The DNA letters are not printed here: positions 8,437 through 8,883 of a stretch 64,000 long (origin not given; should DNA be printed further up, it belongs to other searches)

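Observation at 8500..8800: Recurring 16-residue tandem repeat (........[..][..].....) forming at least 8 arrays along the giant gene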

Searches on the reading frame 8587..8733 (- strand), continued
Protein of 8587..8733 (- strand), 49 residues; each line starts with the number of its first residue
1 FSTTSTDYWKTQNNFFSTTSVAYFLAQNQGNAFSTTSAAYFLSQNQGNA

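Call 80: search_dna_similar(query=L073:2038-3762:+, collection=phages, mode=protein, max_evalue=0.00001, max_rows=10)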
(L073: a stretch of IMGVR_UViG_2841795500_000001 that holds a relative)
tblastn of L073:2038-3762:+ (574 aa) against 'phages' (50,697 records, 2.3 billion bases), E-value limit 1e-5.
Records with a match: 226; places in all: 226; records where one place covers at least 80% of the query: 0.
Best place of each record, by identity: <60% 226.
By first word of the organism name: Arthrobacter 60; Bacteroides 29; Bacillus 23; Riemerella 19; Rhizobium 16; Bacteriophage 14; Pseudomonas 14; Vibrio 9; Streptococcus 7; Nitratiruptor 3; and 21 more.
By host as written in the record: Arthrobacter globiformis B-2979 42; - 27; Bacillus pumilus BL8 11; Vibrio sp. 9; Bacillus pumilus BL-8 6; Riemerella anatipestifer 6; Arthrobacter atrocyaneus NRRL B-2883 6; Riemerella sp. 5; and 82 more.
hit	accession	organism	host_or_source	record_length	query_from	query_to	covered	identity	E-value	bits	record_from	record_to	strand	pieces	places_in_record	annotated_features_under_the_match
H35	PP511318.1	Dulem virus 31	Eulemur flavifrons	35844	68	306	42%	31.4%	3e-21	104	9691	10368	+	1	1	tail tape measure protein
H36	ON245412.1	Phage vB_RanS_PJN03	sewage water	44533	66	250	32%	40.0%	5e-33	141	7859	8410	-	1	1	tape measure protein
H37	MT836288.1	Bacteriophage sp.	human fecal samples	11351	71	252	32%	40.7%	3e-29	129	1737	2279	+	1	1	record has no annotation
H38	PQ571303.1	Ruminococcus phage RG-TP1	Mediterraneibacter gnavus (Ruminococcus ...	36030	70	304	41%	31.2%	4e-24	113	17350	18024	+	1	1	tail length tape measure protein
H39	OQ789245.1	Riemerella phage vB_RanS_CRP6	Riemerella anatipestifer RAf63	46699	66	255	33%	38.5%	1e-30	134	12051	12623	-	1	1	tape measure domain protein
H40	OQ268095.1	Riemerella phage vB_RanS_CRP5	Riemerella anatipestifer RAf2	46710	66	255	33%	38.5%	1e-30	134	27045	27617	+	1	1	tape measure domain protein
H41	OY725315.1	Bacteroides phage p00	-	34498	71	252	32%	40.1%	1e-28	127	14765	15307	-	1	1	tail length tape measure protein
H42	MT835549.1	Bacteriophage sp.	human fecal samples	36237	71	252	32%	40.1%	1e-28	127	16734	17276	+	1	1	record has no annotation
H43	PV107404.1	Bacteroides phage jmh42_hp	Bacteroides thetaiotaomicron jmh42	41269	71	252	32%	40.1%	1e-28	127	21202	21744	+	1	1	tape measure protein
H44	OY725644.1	Bacteroides phage p00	-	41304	71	252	32%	40.1%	1e-28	127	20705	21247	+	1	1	tail length tape measure protein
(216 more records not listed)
